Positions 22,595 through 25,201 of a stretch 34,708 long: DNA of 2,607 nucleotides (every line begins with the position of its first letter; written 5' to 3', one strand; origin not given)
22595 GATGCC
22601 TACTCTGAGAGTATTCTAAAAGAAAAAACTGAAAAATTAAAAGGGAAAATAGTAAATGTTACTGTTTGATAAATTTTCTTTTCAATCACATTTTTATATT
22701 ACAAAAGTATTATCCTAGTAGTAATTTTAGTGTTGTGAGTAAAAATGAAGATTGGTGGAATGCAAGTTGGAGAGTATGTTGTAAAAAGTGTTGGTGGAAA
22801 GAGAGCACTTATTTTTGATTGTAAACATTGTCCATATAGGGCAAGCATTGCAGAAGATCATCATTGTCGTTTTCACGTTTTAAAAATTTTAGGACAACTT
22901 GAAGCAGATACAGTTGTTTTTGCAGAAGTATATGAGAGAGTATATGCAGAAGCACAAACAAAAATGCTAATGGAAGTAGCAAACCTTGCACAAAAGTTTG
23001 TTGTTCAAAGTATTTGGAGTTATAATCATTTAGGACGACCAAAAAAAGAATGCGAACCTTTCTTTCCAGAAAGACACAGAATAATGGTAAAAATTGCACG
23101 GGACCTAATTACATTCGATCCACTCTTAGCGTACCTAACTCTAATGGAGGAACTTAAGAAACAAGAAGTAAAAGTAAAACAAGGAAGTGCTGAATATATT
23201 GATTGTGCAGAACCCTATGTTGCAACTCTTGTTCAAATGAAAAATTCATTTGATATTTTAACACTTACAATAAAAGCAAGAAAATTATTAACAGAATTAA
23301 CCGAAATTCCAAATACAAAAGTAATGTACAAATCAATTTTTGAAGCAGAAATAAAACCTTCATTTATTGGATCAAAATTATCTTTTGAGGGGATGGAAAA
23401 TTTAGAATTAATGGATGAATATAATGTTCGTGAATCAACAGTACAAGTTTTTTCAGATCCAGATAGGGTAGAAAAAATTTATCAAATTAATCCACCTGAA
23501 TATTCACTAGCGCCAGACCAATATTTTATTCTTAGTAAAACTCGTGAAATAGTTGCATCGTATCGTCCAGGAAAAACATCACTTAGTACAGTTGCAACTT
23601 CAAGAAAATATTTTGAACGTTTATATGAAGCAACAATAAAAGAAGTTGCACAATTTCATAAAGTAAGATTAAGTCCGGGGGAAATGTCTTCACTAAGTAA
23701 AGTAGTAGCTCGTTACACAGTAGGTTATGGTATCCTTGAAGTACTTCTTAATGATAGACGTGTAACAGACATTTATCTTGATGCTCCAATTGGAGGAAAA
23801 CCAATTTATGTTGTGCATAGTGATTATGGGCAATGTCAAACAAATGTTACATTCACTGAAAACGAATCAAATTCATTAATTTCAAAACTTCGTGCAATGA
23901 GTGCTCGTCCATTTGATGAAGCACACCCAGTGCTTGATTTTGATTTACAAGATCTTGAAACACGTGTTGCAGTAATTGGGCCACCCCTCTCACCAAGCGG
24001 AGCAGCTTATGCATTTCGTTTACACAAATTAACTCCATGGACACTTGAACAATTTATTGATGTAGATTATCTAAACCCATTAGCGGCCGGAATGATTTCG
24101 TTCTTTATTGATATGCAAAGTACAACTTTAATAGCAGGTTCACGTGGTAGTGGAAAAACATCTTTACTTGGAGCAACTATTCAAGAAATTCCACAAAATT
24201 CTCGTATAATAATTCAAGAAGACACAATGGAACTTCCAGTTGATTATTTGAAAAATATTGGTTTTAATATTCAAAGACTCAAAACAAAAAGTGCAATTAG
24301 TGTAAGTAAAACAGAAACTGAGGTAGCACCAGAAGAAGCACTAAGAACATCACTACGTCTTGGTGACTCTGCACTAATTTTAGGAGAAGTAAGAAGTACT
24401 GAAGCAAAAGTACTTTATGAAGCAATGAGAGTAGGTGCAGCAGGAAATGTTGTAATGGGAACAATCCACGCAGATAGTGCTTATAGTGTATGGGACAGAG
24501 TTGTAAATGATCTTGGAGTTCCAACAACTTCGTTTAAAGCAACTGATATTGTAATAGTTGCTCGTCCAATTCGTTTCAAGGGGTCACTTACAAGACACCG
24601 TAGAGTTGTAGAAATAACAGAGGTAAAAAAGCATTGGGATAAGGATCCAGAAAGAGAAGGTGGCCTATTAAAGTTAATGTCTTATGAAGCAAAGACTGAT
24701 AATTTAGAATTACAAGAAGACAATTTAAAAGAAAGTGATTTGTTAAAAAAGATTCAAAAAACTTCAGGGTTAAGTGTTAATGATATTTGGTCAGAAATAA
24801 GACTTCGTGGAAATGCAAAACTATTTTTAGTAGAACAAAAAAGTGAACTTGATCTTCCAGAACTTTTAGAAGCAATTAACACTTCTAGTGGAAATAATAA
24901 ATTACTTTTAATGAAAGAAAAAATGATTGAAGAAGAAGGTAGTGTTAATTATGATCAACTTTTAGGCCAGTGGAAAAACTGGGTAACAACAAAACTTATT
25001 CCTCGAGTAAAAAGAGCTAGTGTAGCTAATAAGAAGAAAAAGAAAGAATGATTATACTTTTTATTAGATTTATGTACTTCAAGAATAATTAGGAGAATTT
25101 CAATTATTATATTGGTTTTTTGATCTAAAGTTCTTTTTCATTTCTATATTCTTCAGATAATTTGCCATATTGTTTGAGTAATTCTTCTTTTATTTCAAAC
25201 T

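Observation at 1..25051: Three collinear giant surface-protein paralogues clustered with a pilin-like protein, a minimal archaeosortase-like protein and a long FlaI/PilB-type ATPase: candidate undescribed cell-surface or host-contact system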

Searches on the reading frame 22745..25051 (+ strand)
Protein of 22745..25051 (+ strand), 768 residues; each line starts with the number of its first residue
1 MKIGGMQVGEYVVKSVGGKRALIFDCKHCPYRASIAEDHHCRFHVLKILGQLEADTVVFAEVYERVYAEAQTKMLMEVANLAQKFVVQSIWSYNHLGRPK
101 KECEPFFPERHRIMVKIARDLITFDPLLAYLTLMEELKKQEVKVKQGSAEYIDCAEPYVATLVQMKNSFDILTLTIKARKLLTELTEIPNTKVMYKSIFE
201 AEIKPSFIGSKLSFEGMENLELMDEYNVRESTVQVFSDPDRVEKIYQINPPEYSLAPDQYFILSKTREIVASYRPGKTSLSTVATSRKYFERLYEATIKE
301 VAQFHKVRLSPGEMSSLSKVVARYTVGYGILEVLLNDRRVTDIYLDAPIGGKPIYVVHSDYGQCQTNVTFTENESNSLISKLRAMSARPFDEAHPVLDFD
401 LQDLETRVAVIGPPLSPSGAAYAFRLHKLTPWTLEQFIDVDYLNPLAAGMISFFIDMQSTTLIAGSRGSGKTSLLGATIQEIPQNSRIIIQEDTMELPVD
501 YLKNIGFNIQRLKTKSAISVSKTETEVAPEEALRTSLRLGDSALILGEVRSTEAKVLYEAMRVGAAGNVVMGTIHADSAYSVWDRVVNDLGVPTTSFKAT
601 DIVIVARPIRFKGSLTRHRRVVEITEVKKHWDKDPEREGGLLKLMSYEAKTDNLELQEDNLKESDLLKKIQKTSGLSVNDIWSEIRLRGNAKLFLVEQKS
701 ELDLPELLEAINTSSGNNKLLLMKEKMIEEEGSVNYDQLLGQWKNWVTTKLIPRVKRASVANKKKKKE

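Call 5: search_protein_families(library=pfam, proteins=[window:22745-25051:+], max_evalue=0.01)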
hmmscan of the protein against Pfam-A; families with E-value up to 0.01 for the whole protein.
window:22745-25051:+ (768 aa): 3 families
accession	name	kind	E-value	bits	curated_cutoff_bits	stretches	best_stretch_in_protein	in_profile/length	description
PF00437.27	T2SSE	-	8.6e-19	67.8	24.9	1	373-607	55-275/370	Type II/IV secretion system protein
PF00005.33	ABC_tran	-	0.0013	19.8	25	1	451-533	4-89/137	ABC transporter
PF06414.18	Zeta_toxin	-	0.0024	17.8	22.3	1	461-495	19-54/199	Zeta toxin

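Call 7: search_protein_families(library=ncbifam, proteins=[window:22745-25051:+], max_evalue=0.1)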
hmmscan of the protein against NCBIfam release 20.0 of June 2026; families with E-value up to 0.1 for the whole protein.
window:22745-25051:+ (768 aa): 19 families
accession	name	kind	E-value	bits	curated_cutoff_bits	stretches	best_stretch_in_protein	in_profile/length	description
NF058587.1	archaellum_moto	equivalog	3.3e-42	144.9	550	1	294-711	113-514/527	archaellum flagellar ATPase motor FlaI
TIGR03819.1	heli_sec_ATPase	hypoth_equivalog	3e-36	125.3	373.15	1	308-586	32-297/340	TadA family conjugal transfer-associated ATPase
TIGR02788.1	VirB11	equivalog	4.1e-23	81.9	249.95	2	454-588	140-264/308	P-type DNA transfer ATPase VirB11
TIGR02782.1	TrbB_P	equivalog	8.6e-22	77.8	304.55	1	333-629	16-295/303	P-type conjugative transfer ATPase TrbB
NF010469.0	PRK13894.1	subfamily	6.2e-16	58.6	508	1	326-597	23-275/320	conjugal transfer ATPase TrbB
NF053672.1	bindosome_BasE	exception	8.2e-16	57.8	1000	1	289-626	100-429/512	bindosome assembly system ATPase subunit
NF041000.1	ATPase_ComGA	equivalog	1.9e-12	46.8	300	1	458-606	128-261/267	competence type IV pilus ATPase ComGA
NF010407.0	PRK13833.1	subfamily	2.2e-12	47.1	499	1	369-590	56-262/323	conjugal transfer protein TrbB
TIGR01420.1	pilT_fam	subfamily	4.5e-11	42.6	319.1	1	336-588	10-241/343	PilT/PilU family type 4a pilus ATPase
NF010475.0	PRK13900.1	equivalog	5.5e-11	42.1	389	1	455-628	157-326/333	type IV secretion system ATPase VirB11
NF010425.0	PRK13851.1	equivalog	2.2e-10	39.9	461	1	455-578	159-272/344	type IV secretion system protein VirB11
TIGR02533.1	type_II_gspE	equivalog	5.2e-08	32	630.25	1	460-594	245-363/486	type II secretion system ATPase GspE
NF007755.0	PRK10436.1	equivalog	1.2e-07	30.8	617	1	457-618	218-364/465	type II secretion system protein GspE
NF053534.1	T4PilAsmATPsTfpB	equivalog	4.6e-07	28.6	850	1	460-607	338-469/584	type IV pilus assembly ATPase TfpB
TIGR02525.1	plasmid_TraJ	equivalog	2.2e-06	26.9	368.3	1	454-590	145-273/372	plasmid transfer ATPase TraJ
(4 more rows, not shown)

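Call 39: search_solved_structures(query=window:22745-25051:+, max_evalue=0.001)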
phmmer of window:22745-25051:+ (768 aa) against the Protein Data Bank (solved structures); distinct sequences matched with E-value up to 0.001: 19.
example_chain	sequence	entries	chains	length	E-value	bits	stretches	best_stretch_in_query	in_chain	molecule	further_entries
2oap_1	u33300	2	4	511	2.4e-29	105.4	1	297-690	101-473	Type II secretion system protein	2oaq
8rkd_E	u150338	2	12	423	6.6e-23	84.2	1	298-627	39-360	Pilus assembly ATPase CpaF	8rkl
8rjf_A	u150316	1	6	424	6.6e-23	84.2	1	298-627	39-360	Pilus assembly ATPase CpaF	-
9e24_A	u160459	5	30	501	9.7e-23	83.6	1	297-627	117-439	CpaF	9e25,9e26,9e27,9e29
4ii7_A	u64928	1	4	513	3.3e-22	81.9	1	327-636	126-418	FlaI ATPase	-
4ihq_A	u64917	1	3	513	2.2e-21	79.1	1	327-636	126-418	FlaI ATPase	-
6bge_A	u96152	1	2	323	2.3e-07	32.8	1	421-588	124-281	VirB11-like protein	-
1g6o_A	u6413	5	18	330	2.4e-07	32.7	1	421-588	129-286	CAG-ALPHA | virB11 homolog | Cag-alfa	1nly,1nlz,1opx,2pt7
2gza_A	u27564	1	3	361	2.9e-07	32.5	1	454-585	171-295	Type IV secretion system protein VirB11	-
2eyu_A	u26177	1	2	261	2.6e-05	26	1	460-588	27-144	twitching motility protein PilT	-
10my_A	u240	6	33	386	5.3e-05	25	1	456-588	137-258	PilT/PilU family type 4a pilus ATPase | Twitching motility protein PilT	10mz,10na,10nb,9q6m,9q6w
2gsz_A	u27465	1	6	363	5.3e-05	25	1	460-588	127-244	twitching motility protein PilT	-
2ewv_A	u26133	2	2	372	5.4e-05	25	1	460-588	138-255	twitching motility protein PilT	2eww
4pht_A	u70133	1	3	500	7.8e-05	24.4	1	460-598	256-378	General secretory pathway protein E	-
3jvu_A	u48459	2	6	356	0.00016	23.4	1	460-588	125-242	Twitching mobility protein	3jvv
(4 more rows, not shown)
